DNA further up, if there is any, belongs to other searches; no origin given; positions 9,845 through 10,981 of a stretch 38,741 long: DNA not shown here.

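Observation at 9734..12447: Compact radical-SAM RiPP cassette: 61-aa precursor, HprK-like P-loop protein, rSAM/SPASM maturase and stand-alone PqqD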

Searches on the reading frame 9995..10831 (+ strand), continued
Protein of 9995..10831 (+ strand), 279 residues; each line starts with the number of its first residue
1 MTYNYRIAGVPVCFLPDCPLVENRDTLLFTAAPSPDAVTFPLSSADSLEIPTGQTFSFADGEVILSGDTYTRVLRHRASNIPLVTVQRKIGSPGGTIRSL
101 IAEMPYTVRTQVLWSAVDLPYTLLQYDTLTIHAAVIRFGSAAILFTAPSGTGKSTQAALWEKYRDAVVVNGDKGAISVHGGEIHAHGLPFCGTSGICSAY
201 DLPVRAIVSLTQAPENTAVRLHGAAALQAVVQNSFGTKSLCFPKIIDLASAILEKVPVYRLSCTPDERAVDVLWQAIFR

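Call 36: predict_structure(alignment_id=A3)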
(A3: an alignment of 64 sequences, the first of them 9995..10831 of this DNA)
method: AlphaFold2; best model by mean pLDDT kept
length: 279 residues; sequences in the alignment: 64
mean_pLDDT: 95.7   pTM: 0.91
mean pLDDT of the five models: 95.7, 95.4, 95.2, 95.0, 94.6
residues with pLDDT >= 90: 258; 70-90: 21; 50-70: 0; < 50: 0
segments of 3 or more residues with pLDDT < 50: none
pLDDT, mean of each block of 10 residues (from residue 1): 97 98 96 98 98 94 96 95 97 97 97 96 97 97 95 95 97 93 95 87 98 97 97 91 95 98 96 97
secondary structure, 60 per line:
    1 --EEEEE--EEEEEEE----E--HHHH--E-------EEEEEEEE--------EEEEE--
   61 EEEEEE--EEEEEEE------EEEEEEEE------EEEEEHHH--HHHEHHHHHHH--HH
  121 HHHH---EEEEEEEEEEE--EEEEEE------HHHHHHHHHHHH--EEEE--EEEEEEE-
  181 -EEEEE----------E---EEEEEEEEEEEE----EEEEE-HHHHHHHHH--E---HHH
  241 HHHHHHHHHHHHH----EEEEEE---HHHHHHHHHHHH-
elements in order: E3-7 E10-16 H24-27 E38-45 E54-58 E61-66 E69-75 E82-89 E96-100 H110-116 H119-124 E128-138 E141-146 H153-164 E167-170 E173-179 E182-186 E201-212 E217-221 H223-231 H238-253 E258-263 H267-278

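Call 40: fold_search(model_id=the predicted structure, library=pdb)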
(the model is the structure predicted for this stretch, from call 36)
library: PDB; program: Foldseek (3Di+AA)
matches with E <= 10: 500; with E <= 0.001: 37
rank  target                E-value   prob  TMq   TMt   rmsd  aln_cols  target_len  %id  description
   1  9a4u_A                1.1e-05  1.00  0.45  0.27   9.1       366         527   12  Integrative model of PCKA-QOX2 by crosslinking MS and deep learning (released 2024-09-18)
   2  1knx_A                1.4e-05  1.00  0.31  0.29  12.2       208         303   14  HPr kinase/phosphatase from Mycoplasma pneumoniae (released 2002-12-31)
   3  1knx_F                2.5e-05  1.00  0.31  0.28  12.8       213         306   13  HPr kinase/phosphatase from Mycoplasma pneumoniae (released 2002-12-31)
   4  1knx_D                2.8e-05  1.00  0.32  0.30  11.8       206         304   13  HPr kinase/phosphatase from Mycoplasma pneumoniae (released 2002-12-31)
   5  1knx_B                4.6e-05  1.00  0.31  0.29  12.3       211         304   14  HPr kinase/phosphatase from Mycoplasma pneumoniae (released 2002-12-31)
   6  2qzy_B                5.8e-05  1.00  0.49  0.26   9.6       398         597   10  The structure of chicken mitochondrial PEPCK in complex with PEP (released 2007-09-04)
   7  1xkv_B                6.6e-05  1.00  0.44  0.26  10.3       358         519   12  Crystal Structure Of ATP-Dependent Phosphoenolpyruvate Carboxykinase From Thermus thermophilus HB8 (released 2005-10-11)
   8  1knx_C                7.4e-05  1.00  0.30  0.28  12.7       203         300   14  HPr kinase/phosphatase from Mycoplasma pneumoniae (released 2002-12-31)
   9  8iuf_E2               7.9e-05  1.00  0.42  0.28   9.0       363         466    8  Cryo-EM structure of Euglena gracilis super-complex I+III2+IV, composite (released 2024-02-28)
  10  1j3b_B                9.5e-05  1.00  0.43  0.26  10.0       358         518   12  Crystal structure of ATP-dependent phosphoenolpyruvate carboxykinase from Thermus thermophilus HB8 (released 2003-02-11)
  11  1jb1                  1.1e-04  1.00  0.30  0.49   5.7       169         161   14  Lactobacillus casei HprK/P Bound to Phosphate (released 2001-08-08)
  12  1ko7_A                1.2e-04  1.00  0.23  0.23  11.4       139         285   19  X-ray structure of the HPr kinase/phosphatase from Staphylococcus xylosus at 1.95 A resolution (released 2002-04-03)
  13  2pc9_B                1.3e-04  1.00  0.44  0.27  10.0       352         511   12  Crystal Structure Of ATP-Dependent Phosphoenolpyruvate Carboxykinase From Thermus thermophilus HB8 (released 2007-10-02)
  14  1j3b_A                1.4e-04  1.00  0.41  0.25  10.5       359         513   12  Crystal structure of ATP-dependent phosphoenolpyruvate carboxykinase from Thermus thermophilus HB8 (released 2003-02-11)
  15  1ii2_A                1.6e-04  1.00  0.33  0.19  10.6       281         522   13  Crystal Structure of Phosphoenolpyruvate Carboxykinase (PEPCK) from Trypanosoma cruzi (released 2001-11-21)
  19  1kkm_A                2.3e-04  1.00  0.29  0.44   6.9       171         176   18  L.casei HprK/P in complex with B.subtilis P-Ser-HPr (released 2002-08-28)
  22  1kkm_B                2.5e-04  1.00  0.30  0.44   6.6       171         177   17  L.casei HprK/P in complex with B.subtilis P-Ser-HPr (released 2002-08-28)
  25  1knx_E                2.6e-04  1.00  0.33  0.30  11.7       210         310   12  HPr kinase/phosphatase from Mycoplasma pneumoniae (released 2002-12-31)
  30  3tqf_B                5.8e-04  1.00  0.31  0.54   5.4       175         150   13  Structure of the Hpr(Ser) kinase/phosphatase from Coxiella burnetii (released 2011-09-21)
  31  3tqf_A                5.8e-04  1.00  0.31  0.49   5.9       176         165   14  Structure of the Hpr(Ser) kinase/phosphatase from Coxiella burnetii (released 2011-09-21)
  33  1kkm_C                6.1e-04  1.00  0.29  0.44   6.6       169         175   17  L.casei HprK/P in complex with B.subtilis P-Ser-HPr (released 2002-08-28)
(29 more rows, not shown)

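Call 60: search_solved_structures(query=A3, max_evalue=10, show_alignments=5)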
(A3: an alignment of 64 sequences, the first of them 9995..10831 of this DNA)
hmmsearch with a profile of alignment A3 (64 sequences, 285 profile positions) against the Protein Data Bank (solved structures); distinct sequences matched with E-value up to 10: 8.
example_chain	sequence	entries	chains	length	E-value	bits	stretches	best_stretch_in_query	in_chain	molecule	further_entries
1jb1_A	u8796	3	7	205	0.15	15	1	119-191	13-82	HPRK PROTEIN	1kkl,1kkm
2qmh_A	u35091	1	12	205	0.15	15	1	119-191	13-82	HPr kinase/phosphorylase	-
4zv6_A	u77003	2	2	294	0.23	14.4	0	262-284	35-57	AlphaRep-7 | alpha-Rep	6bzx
1ko7_A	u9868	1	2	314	0.51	13.2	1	85-159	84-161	Hpr kinase/phosphatase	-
1j3b_A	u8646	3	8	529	0.65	12.9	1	121-157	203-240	ATP-dependent phosphoenolpyruvate carboxykinase | Phosphoenolpyruvate carboxykinase [ATP]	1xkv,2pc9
1ii2_A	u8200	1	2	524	0.74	12.7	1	124-157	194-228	PHOSPHOENOLPYRUVATE CARBOXYKINASE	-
3cm0_A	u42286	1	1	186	0.86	12.5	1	142-160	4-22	Adenylate kinase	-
6veh_A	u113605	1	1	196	1.5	11.7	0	249-284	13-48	HEAT repeat domain-containing protein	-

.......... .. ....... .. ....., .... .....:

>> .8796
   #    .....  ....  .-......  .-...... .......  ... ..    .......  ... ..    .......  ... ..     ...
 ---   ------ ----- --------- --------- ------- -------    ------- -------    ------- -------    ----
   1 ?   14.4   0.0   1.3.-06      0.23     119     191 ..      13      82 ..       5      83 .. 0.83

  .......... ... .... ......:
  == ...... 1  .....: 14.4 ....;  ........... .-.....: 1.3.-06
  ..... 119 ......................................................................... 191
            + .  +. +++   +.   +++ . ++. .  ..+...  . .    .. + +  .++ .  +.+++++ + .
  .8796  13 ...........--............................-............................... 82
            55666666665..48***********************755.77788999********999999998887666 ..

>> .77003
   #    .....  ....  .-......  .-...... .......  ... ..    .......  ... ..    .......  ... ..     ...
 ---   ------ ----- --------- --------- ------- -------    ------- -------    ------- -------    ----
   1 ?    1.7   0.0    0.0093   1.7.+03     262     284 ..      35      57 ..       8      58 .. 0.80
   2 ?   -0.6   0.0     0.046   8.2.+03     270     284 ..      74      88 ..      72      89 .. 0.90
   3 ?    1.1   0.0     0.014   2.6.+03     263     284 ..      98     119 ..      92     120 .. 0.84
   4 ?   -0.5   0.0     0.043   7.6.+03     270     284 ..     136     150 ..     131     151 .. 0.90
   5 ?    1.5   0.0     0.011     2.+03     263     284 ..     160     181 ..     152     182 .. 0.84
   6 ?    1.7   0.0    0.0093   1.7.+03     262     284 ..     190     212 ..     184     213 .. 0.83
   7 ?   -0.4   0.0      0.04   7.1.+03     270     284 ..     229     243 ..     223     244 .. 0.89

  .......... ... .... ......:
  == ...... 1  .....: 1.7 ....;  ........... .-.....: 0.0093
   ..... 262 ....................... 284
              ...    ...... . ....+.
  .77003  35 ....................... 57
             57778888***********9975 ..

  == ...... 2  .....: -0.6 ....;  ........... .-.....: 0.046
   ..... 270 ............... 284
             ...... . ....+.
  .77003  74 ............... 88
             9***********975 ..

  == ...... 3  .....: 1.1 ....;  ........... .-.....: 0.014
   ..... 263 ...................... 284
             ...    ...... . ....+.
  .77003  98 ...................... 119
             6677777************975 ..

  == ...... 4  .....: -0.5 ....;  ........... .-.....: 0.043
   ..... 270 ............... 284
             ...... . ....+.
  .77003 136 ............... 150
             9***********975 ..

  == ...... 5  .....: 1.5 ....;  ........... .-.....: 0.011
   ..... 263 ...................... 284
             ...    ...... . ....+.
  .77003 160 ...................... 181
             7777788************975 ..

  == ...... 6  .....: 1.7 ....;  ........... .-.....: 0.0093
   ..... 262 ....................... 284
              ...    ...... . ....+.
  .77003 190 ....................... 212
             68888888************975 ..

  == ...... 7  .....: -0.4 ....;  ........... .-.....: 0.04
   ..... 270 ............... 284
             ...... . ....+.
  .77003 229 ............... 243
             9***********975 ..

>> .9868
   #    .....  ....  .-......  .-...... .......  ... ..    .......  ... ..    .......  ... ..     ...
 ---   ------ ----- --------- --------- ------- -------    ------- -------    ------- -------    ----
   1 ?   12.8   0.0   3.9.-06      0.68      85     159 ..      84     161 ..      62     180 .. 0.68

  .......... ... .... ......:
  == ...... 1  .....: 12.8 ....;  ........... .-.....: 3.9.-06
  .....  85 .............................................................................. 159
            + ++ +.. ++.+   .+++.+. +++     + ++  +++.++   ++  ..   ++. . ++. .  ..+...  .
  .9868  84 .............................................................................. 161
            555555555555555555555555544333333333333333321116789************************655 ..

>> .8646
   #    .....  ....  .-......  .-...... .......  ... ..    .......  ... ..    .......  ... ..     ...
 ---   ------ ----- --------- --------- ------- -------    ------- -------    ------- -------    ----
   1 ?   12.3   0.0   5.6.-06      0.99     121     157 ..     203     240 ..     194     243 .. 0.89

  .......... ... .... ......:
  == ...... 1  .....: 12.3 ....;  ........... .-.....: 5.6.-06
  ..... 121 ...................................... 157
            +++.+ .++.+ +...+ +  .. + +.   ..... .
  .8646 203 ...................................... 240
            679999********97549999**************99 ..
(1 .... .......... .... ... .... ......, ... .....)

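Call 69: search_protein_families(library=pfam, proteins=[L017:1004-6661:+, L083:1271-6643:+, L040:8759-14437:+, L056:8666-14095:+, L007:1294-6642:+], max_evalue=0.001)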
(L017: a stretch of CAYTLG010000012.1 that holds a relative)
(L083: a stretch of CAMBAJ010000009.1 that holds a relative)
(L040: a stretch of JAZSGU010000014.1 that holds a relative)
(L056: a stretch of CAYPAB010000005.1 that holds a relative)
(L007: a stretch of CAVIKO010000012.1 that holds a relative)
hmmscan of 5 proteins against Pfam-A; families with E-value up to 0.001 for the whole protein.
L017:1004-6661:+ (1886 aa): 1 family
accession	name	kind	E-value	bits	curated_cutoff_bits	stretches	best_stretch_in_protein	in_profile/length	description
PF00728.28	Glyco_hydro_20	-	4.2e-24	86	22.3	1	83-396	1-266/348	Glycosyl hydrolase family 20, catalytic domain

L083:1271-6643:+ (1791 aa): 3 families
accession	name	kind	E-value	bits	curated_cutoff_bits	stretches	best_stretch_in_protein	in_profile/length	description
PF13088.12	BNR_2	-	1.2e-14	54.7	31.4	1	228-447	81-277/277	BNR repeat-like domain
PF02012.26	BNR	-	0.00031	20.7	27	0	291-302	1-12/12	BNR/Asp-box repeat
PF24316.1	Tli3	-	0.00053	20.8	27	0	270-313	63-108/129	T6SS Tli3 immunity protein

L040:8759-14437:+ (1893 aa): 0 families

L056:8666-14095:+ (1810 aa): 1 family
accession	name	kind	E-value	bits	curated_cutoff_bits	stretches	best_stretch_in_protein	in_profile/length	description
PF13519.12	VWA_2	-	0.00017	22.6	27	0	916-982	48-106/107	von Willebrand factor type A domain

L007:1294-6642:+ (1783 aa): 1 family
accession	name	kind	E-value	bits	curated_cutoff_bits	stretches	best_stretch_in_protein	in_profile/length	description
PF00728.28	Glyco_hydro_20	-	3.8e-28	99.3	22.3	1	77-417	4-329/348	Glycosyl hydrolase family 20, catalytic domain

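Call 75: find_encoding_contigs(protein=P0079, flank=10000, max_places=2)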
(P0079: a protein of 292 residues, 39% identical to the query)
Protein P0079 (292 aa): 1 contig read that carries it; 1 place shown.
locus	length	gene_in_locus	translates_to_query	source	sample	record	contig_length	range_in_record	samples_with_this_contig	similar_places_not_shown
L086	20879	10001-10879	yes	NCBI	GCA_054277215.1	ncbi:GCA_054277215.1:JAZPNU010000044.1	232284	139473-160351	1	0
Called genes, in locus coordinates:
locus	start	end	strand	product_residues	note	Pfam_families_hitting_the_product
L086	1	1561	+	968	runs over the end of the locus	PF00370:FGGY_N (faint), PF01548:DEDD_Tnp_IS110 (faint), PF01869:BcrAD_BadFG, PF09989:DUF2229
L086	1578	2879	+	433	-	PF09989:DUF2229 (weak)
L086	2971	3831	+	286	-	PF00722:Glyco_hydro_16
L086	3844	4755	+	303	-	PF00248:Aldo_ket_red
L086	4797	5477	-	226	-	PF04973:NMN_transporter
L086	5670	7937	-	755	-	PF02837:Glyco_hydro_2_N, PF00703:Glyco_hydro_2, PF02836:Glyco_hydro_2_C, PF16355:DUF4982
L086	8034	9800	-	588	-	PF00082:Peptidase_S8, PF07523:Big_3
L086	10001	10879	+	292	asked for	PF27840:ScmC (faint)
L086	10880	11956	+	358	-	PF04055:Radical_SAM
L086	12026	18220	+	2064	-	-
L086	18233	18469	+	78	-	-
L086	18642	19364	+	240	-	PF19567:CpsB_CapC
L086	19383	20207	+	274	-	PF16403:Bact_surface_Ig-like (weak)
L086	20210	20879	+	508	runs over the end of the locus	-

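Call 76: find_encoding_contigs(protein=P0083, flank=10000, max_places=2)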
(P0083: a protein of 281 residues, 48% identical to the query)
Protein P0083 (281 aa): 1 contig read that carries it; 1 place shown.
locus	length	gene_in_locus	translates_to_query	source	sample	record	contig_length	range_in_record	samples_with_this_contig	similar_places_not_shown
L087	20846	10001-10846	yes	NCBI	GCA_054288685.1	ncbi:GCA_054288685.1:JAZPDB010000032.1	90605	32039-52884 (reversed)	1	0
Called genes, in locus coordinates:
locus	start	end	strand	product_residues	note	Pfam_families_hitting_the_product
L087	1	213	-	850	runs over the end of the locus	PF00403:HMA, PF00122:E1-E2_ATPase, PF00702:Hydrolase, PF08282:Hydrolase_3 (faint), PF00403:HMA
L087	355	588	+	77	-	PF01106:NifU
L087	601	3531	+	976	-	PF03065:Glyco_hydro_57 (weak), PF01074:Glyco_hydro_38N, PF09261:Alpha-mann_mid, PF07748:Glyco_hydro_38C, PF17677:Glyco_hydro38C2 (weak)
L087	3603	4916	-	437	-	PF00696:AA_kinase, PF01842:ACT (faint), PF13840:ACT_7 (faint), PF22468:ACT_9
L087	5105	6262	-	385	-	PF13527:Acetyltransf_9, PF17668:Acetyltransf_17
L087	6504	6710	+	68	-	PF00269:SASP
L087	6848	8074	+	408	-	PF02073:Peptidase_M29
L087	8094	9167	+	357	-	PF00149:Metallophos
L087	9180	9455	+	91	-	-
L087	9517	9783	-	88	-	PF05402:PqqD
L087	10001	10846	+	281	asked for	PF27840:ScmC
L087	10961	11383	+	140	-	PF04480:DUF559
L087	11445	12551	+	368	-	PF04055:Radical_SAM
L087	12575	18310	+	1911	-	-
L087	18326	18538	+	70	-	-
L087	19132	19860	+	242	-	PF19567:CpsB_CapC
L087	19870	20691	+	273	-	PF16403:Bact_surface_Ig-like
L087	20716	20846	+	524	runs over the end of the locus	PF01656:CbiA, PF10609:ParA, PF13614:AAA_31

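Call 84: search_protein_representatives(alignment_id=A3)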
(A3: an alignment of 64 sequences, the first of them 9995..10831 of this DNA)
Query: 64 sequences, 285 profile positions. Proteins with E-value up to 0.001 (for the whole library): 18311; up to 1e-10: 7698; up to 1e-30: 2286. The best 150 are listed.
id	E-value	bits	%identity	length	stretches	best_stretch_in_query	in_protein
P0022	2.9e-110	384.9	-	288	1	1-283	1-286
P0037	2.0e-103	362.4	-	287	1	2-282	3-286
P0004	3.6e-103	361.6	-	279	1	1-282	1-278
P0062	1.0e-102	360.2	-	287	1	1-284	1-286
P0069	1.3e-97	343.4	-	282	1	2-282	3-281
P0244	3.2e-96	338.8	-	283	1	1-281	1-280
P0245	5.8e-96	338.0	-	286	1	1-284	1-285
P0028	3.0e-95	335.6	-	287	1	2-283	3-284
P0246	7.6e-95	334.3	-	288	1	1-281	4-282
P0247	1.6e-94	333.2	-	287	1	3-283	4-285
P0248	6.8e-94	331.2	-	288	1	1-282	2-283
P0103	1.2e-93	330.4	-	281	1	4-281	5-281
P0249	1.7e-93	329.9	-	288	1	2-284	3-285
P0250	2.6e-93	329.3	-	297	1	1-284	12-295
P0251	1.9e-92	326.4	-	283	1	2-281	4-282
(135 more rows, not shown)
